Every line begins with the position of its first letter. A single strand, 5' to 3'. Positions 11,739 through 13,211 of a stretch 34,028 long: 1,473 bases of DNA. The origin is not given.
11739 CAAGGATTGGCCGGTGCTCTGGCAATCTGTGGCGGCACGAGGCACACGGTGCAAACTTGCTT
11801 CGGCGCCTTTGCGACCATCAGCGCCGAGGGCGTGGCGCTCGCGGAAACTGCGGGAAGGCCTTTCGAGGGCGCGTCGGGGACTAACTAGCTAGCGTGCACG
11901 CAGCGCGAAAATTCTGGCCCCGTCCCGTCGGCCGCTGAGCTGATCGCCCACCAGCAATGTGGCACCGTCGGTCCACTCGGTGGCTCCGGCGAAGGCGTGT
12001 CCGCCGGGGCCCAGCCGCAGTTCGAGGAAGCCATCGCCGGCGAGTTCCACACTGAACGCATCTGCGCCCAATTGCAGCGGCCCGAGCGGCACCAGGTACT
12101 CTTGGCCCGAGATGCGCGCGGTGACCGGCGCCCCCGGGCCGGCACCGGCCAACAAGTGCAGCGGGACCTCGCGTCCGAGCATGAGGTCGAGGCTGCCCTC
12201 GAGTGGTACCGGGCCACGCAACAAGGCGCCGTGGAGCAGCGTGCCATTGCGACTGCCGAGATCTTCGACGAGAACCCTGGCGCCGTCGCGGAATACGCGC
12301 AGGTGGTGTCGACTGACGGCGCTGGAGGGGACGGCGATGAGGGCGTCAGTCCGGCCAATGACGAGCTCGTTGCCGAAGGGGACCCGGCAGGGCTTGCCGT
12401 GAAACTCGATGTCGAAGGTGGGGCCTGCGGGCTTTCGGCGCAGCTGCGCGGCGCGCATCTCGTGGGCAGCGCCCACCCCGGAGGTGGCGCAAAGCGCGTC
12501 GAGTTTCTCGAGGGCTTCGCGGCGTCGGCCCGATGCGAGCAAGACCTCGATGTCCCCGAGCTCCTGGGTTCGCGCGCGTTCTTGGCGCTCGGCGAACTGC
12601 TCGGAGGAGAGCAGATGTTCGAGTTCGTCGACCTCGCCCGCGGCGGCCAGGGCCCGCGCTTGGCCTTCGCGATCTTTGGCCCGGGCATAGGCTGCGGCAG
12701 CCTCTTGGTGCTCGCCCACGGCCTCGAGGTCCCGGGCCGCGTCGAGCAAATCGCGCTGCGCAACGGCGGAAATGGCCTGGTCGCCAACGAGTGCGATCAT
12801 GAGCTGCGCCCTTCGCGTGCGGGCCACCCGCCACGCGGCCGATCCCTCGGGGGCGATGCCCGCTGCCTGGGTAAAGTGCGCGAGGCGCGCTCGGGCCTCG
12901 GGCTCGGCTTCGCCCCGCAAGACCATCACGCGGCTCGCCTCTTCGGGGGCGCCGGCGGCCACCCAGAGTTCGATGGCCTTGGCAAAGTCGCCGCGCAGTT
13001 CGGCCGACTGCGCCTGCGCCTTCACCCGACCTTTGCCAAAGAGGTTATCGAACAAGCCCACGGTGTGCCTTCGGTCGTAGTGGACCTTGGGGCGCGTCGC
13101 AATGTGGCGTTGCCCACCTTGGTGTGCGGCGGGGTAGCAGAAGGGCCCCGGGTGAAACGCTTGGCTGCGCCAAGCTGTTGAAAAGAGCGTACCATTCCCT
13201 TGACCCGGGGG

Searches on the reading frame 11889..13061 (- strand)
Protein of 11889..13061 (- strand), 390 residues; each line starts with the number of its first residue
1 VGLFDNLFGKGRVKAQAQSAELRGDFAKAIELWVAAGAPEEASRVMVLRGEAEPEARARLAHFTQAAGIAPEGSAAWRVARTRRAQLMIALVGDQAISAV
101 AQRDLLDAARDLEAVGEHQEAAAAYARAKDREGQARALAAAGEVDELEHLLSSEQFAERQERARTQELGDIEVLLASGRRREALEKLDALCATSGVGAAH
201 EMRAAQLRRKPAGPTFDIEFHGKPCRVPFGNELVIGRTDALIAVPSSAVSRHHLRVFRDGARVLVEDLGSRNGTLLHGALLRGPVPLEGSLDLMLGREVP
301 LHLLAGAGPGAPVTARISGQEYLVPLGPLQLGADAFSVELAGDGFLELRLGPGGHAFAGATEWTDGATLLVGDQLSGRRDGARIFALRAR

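Call 5: search_protein_families(library=pfam, max_evalue=1, proteins=[window:11889-13061:-])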
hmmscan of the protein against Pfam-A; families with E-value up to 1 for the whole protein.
window:11889-13061:- (390 aa): 2 families
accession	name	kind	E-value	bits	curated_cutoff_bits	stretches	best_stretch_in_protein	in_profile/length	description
PF00498.31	FHA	-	9.3e-11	42.4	20.7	1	234-288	2-59/67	FHA domain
PF16697.10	Yop-YscD_cpl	-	0.002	18.8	33.2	1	231-279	17-66/94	Inner membrane component of T3SS, cytoplasmic domain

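Call 22: find_related_loci(query=window:11889-13061:-, collection=genome_contigs, flank=8000)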
Query window:11889-13061:- (390 aa) in genome_contigs; peptide patterns used: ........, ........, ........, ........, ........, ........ (x = any residue, [..] = any of these).
455 stretches matched a pattern, but none encodes a relative of the query by tblastn (E <= 1e-3).

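Call 57: find_homologous_proteins(query=window:11889-13061:-, max_evalue=1e-20)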
Query window:11889-13061:- (390 aa): 120 proteins with E <= 1e-20 among 8000 candidates.
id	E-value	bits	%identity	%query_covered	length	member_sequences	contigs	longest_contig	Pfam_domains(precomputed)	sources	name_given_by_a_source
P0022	4.9e-241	817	99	99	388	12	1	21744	PF00498.32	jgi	jgi:hypothetical protein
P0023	1.4e-201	688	82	100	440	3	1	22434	PF00498.32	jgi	jgi:hypothetical protein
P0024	7.4e-102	359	52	98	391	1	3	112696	PF00498.32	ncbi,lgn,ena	-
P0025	9.8e-97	343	50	98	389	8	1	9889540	PF00498.32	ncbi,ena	-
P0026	1.6e-95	339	49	99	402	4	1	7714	PF00498.32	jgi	-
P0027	1.4e-94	335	49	99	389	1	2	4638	PF00498.32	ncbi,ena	-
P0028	1.7e-94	335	50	98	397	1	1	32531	PF00498.32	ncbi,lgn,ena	-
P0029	4.9e-94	334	50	99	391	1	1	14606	PF00498.32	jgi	jgi:tetratricopeptide (TPR) repeat protein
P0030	1.1e-92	329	50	98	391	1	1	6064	PF00498.32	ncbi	-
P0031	1.1e-91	326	49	98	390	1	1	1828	PF00498.32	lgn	-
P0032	4.8e-91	324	49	97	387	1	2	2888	PF00498.32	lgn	-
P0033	1.2e-90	322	48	98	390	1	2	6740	PF00498.32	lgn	-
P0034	2.2e-90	322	49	99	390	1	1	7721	PF00498.32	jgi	jgi:tetratricopeptide (TPR) repeat protein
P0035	4.7e-90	321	48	99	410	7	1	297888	PF00498.32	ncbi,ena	-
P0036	7.7e-90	320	49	97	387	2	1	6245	PF00498.32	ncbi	-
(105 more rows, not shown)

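Call 59: find_encoding_contigs(protein=P0023, flank=9000, max_places=3)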
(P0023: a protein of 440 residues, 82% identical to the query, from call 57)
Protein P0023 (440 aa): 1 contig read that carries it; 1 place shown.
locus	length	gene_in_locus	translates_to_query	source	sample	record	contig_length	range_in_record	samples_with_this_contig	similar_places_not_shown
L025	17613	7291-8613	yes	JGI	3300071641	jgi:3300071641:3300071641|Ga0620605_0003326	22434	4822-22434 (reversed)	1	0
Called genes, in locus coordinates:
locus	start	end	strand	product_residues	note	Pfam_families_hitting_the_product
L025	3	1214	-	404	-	?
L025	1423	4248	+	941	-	PF07719:TPR_2 (faint), PF13428:TPR_14 (faint), PF13432:TPR_16, PF14559:TPR_19 (weak)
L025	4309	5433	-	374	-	PF00437:T2SSE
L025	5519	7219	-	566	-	PF05157:MshEN, PF00437:T2SSE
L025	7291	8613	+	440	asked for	PF00498:FHA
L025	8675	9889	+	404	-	PF00069:Pkinase, PF07714:PK_Tyr_Ser-Thr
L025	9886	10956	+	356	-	PF00581:Rhodanese, PF00899:ThiF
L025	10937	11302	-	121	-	PF00462:Glutaredoxin (faint)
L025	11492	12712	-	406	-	PF05951:Peptidase_M15_2, PF08291:Peptidase_M15_3 (weak)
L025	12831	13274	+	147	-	-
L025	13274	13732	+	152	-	PF02580:Tyr_Deacylase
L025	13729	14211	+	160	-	-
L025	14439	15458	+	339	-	PF04960:Glutaminase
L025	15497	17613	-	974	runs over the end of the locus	PF21167:DUF6851, PF22778:VCPO_2nd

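Call 60: find_encoding_contigs(protein=P0024, flank=7000, max_places=2)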
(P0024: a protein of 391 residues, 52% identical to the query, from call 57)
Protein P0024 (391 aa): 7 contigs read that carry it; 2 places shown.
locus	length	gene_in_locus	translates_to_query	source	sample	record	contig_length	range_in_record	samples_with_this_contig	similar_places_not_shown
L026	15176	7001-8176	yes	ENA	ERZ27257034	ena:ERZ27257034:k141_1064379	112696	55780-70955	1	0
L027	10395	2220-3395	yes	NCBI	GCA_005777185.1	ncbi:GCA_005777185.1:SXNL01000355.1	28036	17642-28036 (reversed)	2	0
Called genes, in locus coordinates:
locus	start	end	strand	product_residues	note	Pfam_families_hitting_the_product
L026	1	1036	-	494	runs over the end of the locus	-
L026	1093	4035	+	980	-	-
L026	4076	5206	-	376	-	PF00437:T2SSE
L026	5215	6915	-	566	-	PF05157:MshEN, PF00437:T2SSE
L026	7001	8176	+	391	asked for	PF00498:FHA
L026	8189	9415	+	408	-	PF00069:Pkinase, PF07714:PK_Tyr_Ser-Thr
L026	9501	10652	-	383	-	PF05951:Peptidase_M15_2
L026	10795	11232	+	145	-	-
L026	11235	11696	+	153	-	PF02580:Tyr_Deacylase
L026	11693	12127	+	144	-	-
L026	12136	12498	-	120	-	-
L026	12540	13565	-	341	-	PF04166:PdxA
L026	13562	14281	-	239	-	PF00486:Trans_reg_C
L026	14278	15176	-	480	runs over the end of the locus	PF01523:PmbA_TldD_1st, PF19290:PmbA_TldD_2nd, PF19289:PmbA_TldD_3rd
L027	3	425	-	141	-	?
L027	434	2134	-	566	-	PF05157:MshEN, PF00437:T2SSE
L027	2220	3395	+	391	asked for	PF00498:FHA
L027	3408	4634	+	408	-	PF00069:Pkinase, PF07714:PK_Tyr_Ser-Thr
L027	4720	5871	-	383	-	PF05951:Peptidase_M15_2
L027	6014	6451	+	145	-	-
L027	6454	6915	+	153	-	PF02580:Tyr_Deacylase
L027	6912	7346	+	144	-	-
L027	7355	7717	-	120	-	-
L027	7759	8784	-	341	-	PF04166:PdxA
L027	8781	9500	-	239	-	PF00486:Trans_reg_C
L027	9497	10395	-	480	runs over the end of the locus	PF01523:PmbA_TldD_1st, PF19290:PmbA_TldD_2nd, PF19289:PmbA_TldD_3rd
